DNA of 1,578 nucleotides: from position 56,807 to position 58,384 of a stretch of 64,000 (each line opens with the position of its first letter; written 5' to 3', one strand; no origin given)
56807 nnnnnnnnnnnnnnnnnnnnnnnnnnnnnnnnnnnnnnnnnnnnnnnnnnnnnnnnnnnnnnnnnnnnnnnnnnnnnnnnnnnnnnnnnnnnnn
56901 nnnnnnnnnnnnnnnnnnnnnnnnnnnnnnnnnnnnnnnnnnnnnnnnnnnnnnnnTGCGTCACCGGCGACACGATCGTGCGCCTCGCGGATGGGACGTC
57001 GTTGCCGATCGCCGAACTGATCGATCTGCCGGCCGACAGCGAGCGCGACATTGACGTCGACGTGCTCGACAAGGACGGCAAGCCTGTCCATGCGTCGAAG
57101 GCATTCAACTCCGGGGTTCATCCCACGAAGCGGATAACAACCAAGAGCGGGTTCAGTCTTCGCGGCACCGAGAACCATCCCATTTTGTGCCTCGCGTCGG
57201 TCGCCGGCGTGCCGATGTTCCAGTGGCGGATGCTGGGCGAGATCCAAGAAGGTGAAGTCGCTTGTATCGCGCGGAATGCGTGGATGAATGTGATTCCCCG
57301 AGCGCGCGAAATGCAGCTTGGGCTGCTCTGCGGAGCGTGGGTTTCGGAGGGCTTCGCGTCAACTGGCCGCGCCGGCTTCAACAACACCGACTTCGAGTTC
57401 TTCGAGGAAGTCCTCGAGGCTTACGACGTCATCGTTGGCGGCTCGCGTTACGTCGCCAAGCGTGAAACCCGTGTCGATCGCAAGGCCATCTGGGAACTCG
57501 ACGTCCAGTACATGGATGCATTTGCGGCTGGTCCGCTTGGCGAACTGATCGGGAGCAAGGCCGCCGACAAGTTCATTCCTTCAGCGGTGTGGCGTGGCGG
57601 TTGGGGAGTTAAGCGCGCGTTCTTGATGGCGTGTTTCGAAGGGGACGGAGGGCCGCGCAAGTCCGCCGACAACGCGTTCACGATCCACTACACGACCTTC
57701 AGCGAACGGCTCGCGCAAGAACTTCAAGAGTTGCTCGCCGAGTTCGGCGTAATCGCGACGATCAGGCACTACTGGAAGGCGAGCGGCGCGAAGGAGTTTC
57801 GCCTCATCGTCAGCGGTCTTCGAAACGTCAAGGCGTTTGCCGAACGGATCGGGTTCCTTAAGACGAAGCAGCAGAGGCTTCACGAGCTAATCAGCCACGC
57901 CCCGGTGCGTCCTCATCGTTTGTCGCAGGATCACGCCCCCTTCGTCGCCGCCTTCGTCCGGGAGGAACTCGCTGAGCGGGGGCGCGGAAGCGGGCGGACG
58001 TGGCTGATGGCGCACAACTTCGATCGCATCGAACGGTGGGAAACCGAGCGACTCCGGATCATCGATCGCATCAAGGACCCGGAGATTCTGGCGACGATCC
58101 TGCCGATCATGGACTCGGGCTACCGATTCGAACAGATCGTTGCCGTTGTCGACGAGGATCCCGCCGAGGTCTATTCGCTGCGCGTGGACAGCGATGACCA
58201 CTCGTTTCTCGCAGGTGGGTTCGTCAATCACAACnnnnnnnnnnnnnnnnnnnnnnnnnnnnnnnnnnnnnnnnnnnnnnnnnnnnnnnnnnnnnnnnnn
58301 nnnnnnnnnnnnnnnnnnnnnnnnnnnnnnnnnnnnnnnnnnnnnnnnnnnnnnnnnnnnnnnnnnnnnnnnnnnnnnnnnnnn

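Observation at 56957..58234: gyrA is split next to its catalytic region by a full-size intein carrying a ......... homing endonuclease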

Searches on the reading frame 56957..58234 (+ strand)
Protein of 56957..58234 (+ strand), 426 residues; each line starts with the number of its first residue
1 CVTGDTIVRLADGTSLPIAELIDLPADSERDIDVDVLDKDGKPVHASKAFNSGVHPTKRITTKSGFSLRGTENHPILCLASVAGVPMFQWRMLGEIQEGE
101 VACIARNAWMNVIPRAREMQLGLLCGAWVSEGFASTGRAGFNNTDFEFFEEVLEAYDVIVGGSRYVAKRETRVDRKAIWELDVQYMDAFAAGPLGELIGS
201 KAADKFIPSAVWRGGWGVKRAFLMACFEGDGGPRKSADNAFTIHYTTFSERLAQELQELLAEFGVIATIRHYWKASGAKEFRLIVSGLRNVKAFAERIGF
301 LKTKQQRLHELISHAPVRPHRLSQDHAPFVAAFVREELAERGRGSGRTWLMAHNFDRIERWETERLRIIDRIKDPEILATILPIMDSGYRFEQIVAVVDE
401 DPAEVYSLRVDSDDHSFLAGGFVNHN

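Call 3: search_protein_families(library=pfam, proteins=[window:56957-58234:+], max_evalue=1)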
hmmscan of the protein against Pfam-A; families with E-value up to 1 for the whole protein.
window:56957-58234:+ (426 aa): 3 families
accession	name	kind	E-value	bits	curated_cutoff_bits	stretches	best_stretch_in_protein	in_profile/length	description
PF14528.11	LAGLIDADG_3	-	4.3e-18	65.8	22.5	1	218-299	2-82/82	LAGLIDADG-like domain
PF14890.11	Intein_splicing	-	1.9e-08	34.7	35.8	1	10-426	3-155/155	Intein splicing domain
PF18719.7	ArlS_N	-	0.079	13.6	27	0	28-69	57-98/140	ArlS sensor domain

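Call 4: search_protein_families(library=ncbifam, proteins=[window:56957-58234:+], max_evalue=1)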
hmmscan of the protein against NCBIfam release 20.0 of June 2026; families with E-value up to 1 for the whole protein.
window:56957-58234:+ (426 aa): 12 families
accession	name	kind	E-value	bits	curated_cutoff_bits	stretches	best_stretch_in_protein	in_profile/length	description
NF038098.1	GyrA_w_intein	exception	1.3e-117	394.3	1850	1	1-426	117-537/1232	intein-containing DNA gyrase subunit A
NF005852.0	PRK07773.1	equivalog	3.8e-23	81.7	780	1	1-426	398-826/886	replicative DNA helicase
NF038162.1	RtcB_rel_intein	exception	8.9e-12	43.8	1150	1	194-426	328-578/961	intein-containing RtcB family protein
NF003159.0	PRK04132.1-4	equivalog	5.2e-10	38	999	1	32-320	96-353/852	replication factor C small subunit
TIGR01445.1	intein_Nterm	domain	6.3e-09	36.7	24.5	1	1-77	1-82/83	intein N-terminal splicing region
NF003157.0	PRK04132.1-2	equivalog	1.2e-08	33.4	1103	1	59-312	115-356/864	replication factor C small subunit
NF007072.0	PRK09519.1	equivalog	6.6e-06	24.8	1024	1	221-324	464-580/790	intein-containing recombinase RecA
NF011418.0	PRK14845.1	equivalog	0.00025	18.9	756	1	222-315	233-315/1049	translation initiation factor IF-2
NF045703.1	rSAM_Tes_intein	exception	0.00034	18.5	1700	1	198-323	442-569/1040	tetraether lipid synthase Tes, intein-containing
TIGR01443.1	intein_Cterm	domain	0.011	16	15.6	1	404-426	1-23/24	intein C-terminal splicing region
NF006207.0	PRK08332.1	equivalog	0.04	11.1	2400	1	201-270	1079-1144/1684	vitamin B12-dependent ribonucleotide reductase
NF011287.0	PRK14698.1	equivalog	0.071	11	1238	1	217-293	484-556/1017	V-type ATP synthase subunit A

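Call 5: search_solved_structures(query=window:56957-58234:+, max_evalue=1, show_alignments=3)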
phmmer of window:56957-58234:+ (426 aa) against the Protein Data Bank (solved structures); distinct sequences matched with E-value up to 1: 9.
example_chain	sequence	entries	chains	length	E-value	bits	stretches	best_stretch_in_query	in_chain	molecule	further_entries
1am2_A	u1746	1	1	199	5.3e-33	117.5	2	2-109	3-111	MXE GYRA INTEIN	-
4oz6_A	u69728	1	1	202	1.6e-31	112.7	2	2-109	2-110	Mxe gyrA intein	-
4o1r_A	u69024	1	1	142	0.00026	23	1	2-107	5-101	Replicative DNA helicase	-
4e2u_A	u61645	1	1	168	0.02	16.8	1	16-109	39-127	Pho radA intein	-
2cw7_A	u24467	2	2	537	0.026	16.4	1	120-268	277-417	Endonuclease PI-PkoII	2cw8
7qsu_A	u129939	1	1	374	0.043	15.7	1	201-293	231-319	V-ATPase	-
7qss_A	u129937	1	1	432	0.051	15.4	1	200-293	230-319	V-type ATP synthase alpha chain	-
2lqm_A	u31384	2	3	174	0.072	15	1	16-106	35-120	Pho radA intein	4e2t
2cq0_A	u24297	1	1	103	0.099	14.5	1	229-270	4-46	Eukaryotic translation initiation factor 3 subunit 4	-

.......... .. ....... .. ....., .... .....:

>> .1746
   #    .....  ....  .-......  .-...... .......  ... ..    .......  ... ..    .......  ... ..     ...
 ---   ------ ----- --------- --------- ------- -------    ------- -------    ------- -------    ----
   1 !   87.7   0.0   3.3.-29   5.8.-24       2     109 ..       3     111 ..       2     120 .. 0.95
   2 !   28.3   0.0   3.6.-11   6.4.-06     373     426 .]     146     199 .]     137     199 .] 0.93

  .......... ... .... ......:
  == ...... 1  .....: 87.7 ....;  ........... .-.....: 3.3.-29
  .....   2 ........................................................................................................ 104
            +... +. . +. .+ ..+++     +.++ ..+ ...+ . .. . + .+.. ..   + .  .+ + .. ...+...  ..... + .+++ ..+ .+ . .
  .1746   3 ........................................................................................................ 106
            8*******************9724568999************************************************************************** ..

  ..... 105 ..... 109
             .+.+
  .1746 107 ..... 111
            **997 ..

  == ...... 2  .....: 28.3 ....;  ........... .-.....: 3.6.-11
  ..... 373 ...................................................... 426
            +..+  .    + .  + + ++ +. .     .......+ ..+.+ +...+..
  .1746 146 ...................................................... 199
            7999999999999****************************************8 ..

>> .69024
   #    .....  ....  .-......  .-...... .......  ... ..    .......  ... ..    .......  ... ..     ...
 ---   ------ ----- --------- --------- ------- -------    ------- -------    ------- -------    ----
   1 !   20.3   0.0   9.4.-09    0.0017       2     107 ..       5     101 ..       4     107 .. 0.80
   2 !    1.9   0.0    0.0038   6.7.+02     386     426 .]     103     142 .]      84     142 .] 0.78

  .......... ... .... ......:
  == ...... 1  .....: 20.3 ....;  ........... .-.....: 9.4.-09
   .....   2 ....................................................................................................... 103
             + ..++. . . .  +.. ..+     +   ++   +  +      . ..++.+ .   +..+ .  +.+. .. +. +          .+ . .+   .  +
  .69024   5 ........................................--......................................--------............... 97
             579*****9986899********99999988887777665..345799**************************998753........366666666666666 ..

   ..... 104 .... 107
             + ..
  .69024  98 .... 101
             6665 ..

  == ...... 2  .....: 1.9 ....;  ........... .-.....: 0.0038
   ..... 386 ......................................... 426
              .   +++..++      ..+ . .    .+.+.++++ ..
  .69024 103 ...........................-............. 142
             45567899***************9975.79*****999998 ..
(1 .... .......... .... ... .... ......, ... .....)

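Call 10: find_homologous_proteins(query=window:56957-58234:+, max_evalue=0.00001)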
Query window:56957-58234:+ (426 aa): 62 proteins with E <= 0.00001 among 8000 candidates.
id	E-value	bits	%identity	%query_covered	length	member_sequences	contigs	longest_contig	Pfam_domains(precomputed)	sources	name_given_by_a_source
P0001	2.0e-211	720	73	100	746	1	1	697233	PF00521.27,PF14528.12,PF14890.12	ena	-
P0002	5.9e-208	709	72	100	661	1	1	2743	PF00521.27,PF14528.12,PF14890.12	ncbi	ncbi:MAG: gyrase subunit, partial [Ilumatobacteraceae bacterium]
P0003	8.8e-176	603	64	100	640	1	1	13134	PF00521.27,PF14528.12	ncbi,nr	ncbi:MAG TPA: DNA gyrase subunit A, partial [Motilibacteraceae bacterium]|nr:DNA gyrase subunit A [M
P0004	2.8e-169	581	66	93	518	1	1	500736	PF00521.27,PF14528.12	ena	-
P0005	4.9e-169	581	65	93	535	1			PF00521.27,PF14528.12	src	-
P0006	8.0e-155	534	69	79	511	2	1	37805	PF00521.27,PF14528.12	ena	-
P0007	7.5e-140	484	54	100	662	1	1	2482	PF00521.27,PF14528.12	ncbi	ncbi:MAG: DNA gyrase subunit A, partial [Jiangellaceae bacterium]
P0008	2.3e-125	437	80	57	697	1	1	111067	PF00521.27,PF03989.19,PF14528.12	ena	-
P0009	1.6e-124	434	66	72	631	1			PF00521.27,PF14528.12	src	-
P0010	1.6e-115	404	47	100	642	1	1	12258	PF00521.27,PF14528.12,PF14890.12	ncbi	ncbi:MAG: DNA gyrase subunit A, partial [Actinomycetota bacterium]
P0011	1.1e-114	402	77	54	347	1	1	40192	PF00521.27,PF14528.12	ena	-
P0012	3.7e-111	390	45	100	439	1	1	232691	PF14528.12,PF14890.12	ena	-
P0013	3.8e-109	383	45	100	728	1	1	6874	PF00521.27,PF14528.12,PF14890.12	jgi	jgi:DNA gyrase subunit A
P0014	4.0e-109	383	46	100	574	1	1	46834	PF00521.27,PF14528.12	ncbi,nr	ncbi:MAG TPA: DNA gyrase subunit A, partial [Actinomycetota bacterium]|nr:DNA gyrase subunit A [Acti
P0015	4.3e-109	383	59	72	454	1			PF00521.27,PF14528.12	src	-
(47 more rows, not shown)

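Call 16: find_related_loci(query=A1, collection=genome_contigs, flank=4000)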
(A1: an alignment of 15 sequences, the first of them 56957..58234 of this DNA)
Query A1 (426 aa) in genome_contigs; peptide patterns used: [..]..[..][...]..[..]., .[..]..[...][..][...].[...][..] (x = any residue, [..] = any of these).
599 stretches matched a pattern (row limit reached: there are more); 501 encode a relative of the query (tblastn E <= 1e-3); the best 80 are kept; 80 distinct loci.
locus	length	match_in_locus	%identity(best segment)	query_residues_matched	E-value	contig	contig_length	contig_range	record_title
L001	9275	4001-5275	73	1-426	0e+0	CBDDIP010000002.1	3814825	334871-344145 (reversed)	MAG: Ilumatobacteraceae bacterium isolate ecf4b43e-8c7f-4fbc-b4e9-bb9e938434e8 genome assembly, contig: contig_2, whole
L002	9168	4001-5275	71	1-426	0e+0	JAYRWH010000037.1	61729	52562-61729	MAG: Ilumatobacteraceae bacterium isolate NJ_NJASGE3bin.3 k141_557635, whole genome shotgun sequence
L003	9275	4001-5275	72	1-426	0e+0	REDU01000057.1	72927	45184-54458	MAG: Ilumatobacter sp. isolate GEM2.Bin45 NODE_198_length_72927_cov_29.562, whole genome shotgun sequence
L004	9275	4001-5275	74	1-426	0e+0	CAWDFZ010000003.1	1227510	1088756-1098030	MAG: Ilumatobacteraceae bacterium isolate MFD06229.bin.2.61 genome assembly, contig: contig_19, whole genome shotgun seq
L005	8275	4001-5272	69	1-426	0e+0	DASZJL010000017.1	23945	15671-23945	MAG TPA_asm: Acidimicrobiales bacterium isolate SMAG_U6628 k141_1395678, whole genome shotgun sequence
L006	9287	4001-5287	70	1-426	0e+0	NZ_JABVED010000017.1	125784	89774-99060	Actinokineospora xionganensis strain HBU206404 Scaffold17, whole genome shotgun sequence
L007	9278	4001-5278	69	1-426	0e+0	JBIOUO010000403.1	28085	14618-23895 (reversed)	MAG: Ilumatobacteraceae bacterium isolate MAG132 k127_3557982, whole genome shotgun sequence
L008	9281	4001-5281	69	1-426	0e+0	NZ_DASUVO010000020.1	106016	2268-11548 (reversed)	MAG: Actinophytocola sp. isolate SMAG_U1817 k141_650622, whole genome shotgun sequence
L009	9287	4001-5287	68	1-426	0e+0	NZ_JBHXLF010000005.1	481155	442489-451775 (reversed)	Lentzea sp. NPDC058436 NPDC058436_T42_E4.ctg-0005, whole genome shotgun sequence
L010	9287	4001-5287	68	1-426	0e+0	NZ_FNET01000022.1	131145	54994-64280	Lentzea albidocapillata subsp. violacea strain DSM 44796, whole genome shotgun sequence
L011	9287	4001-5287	68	1-426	0e+0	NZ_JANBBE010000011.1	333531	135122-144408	Lentzea californiensis strain DSM 43393 LX88DRAFT_scaffold00011.11, whole genome shotgun sequence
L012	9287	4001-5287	69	1-426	0e+0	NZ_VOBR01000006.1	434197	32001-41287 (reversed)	Lentzea tibetensis strain FXJ1.1311 Scaffold6, whole genome shotgun sequence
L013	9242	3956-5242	68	1-426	0e+0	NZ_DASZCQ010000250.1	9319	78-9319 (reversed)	MAG: Actinophytocola sp. isolate SMAG_U6446 k141_210664, whole genome shotgun sequence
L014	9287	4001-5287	70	1-426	0e+0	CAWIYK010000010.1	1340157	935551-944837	MAG: uncultured Actinomycetota bacterium isolate MFD04935.bin.3.85 genome assembly, contig: contig_8994, whole genome sh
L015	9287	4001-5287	67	1-426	0e+0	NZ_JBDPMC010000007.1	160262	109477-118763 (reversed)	Micromonospora sp. B11E3 B11E3_contig_7, whole genome shotgun sequence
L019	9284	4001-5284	67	1-426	0e+0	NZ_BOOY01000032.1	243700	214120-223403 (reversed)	Spirilliplanes yamanashiensis strain NBRC 15828 sequence32, whole genome shotgun sequence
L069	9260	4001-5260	44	1-426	2e-111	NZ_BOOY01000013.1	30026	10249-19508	Spirilliplanes yamanashiensis strain NBRC 15828 sequence13, whole genome shotgun sequence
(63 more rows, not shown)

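Call 22: search_protein_families(library=ncbifam, proteins=[L019:1530-3575:+, L069:1356-3449:+], max_evalue=1e-20)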
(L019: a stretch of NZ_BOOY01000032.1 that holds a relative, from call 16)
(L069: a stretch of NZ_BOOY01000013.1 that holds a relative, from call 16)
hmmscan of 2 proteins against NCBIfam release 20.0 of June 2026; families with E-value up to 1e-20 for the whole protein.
L019:1530-3575:+ (682 aa): 5 families
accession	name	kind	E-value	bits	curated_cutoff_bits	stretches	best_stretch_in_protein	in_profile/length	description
NF004189.0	PRK05644.1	subfamily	6.1e-213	708.7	740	1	3-675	7-636/641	DNA gyrase subunit B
TIGR01059.1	gyrB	equivalog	9.8e-201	668.5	882.4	1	6-672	1-631/639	DNA topoisomerase (ATP-hydrolyzing) subunit B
NF011501.0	PRK14939.1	subfamily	4.8e-198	660.3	796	1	3-599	7-561/803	DNA gyrase subunit B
TIGR01058.1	parE_Gpos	equivalog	1.3e-173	578.8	899.95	1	4-668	3-623/637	DNA topoisomerase IV subunit B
TIGR01055.1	parE_Gneg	equivalog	1.8e-148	495.8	723.35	1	4-671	2-621/625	DNA topoisomerase IV subunit B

L069:1356-3449:+ (698 aa): 5 families
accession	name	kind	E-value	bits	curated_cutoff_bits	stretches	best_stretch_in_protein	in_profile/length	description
NF004189.0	PRK05644.1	subfamily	0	1040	740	1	51-698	4-641/641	DNA gyrase subunit B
TIGR01059.1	gyrB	equivalog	5e-288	956.9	882.4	1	57-698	1-639/639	DNA topoisomerase (ATP-hydrolyzing) subunit B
NF011501.0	PRK14939.1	subfamily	1.4e-281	936.7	796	2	51-611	4-556/803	DNA gyrase subunit B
TIGR01058.1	parE_Gpos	equivalog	1.4e-227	757.1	899.95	1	54-690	2-627/637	DNA topoisomerase IV subunit B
TIGR01055.1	parE_Gneg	equivalog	5.3e-177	590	723.35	1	55-689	2-621/625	DNA topoisomerase IV subunit B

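Call 38: predict_structure(alignment_id=A2)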
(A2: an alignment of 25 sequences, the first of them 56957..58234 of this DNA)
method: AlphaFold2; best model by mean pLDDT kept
length: 426 residues; sequences in the alignment: 25
mean_pLDDT: 93.1   pTM: 0.92
mean pLDDT of the five models: 93.1, 92.8, 92.8, 91.9, 90.3
residues with pLDDT >= 90: 345; 70-90: 69; 50-70: 12; < 50: 0
segments of 3 or more residues with pLDDT < 50: none
pLDDT, mean of each block of 10 residues (from residue 1): 96 96 96 96 96 98 97 98 96 98 87 94 98 95 95 97 95 92 96 96 96 97 96 80 95 97 95 95 92 93 89 79 87 86 70 86 89 92 94 98 97 94 94
secondary structure, 60 per line:
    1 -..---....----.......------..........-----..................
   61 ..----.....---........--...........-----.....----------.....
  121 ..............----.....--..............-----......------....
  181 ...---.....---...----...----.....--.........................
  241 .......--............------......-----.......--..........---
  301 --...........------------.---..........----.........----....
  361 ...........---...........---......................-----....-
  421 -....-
elements in order: E7-10 E15-17 H18-21 E28-37 E43-62 E67-71 E75-82 E85-92 E101-105 H116-131 E132-134 E139-143 H146-159 E165-170 E177-183 H187-191 H209-213 H216-230 E231-236 E240-247 H250-261 E268-273 E279-285 H288-297 H303-313 H330-339 H344-352 H358-371 H375-385 E389-410 E416-419 E422-425
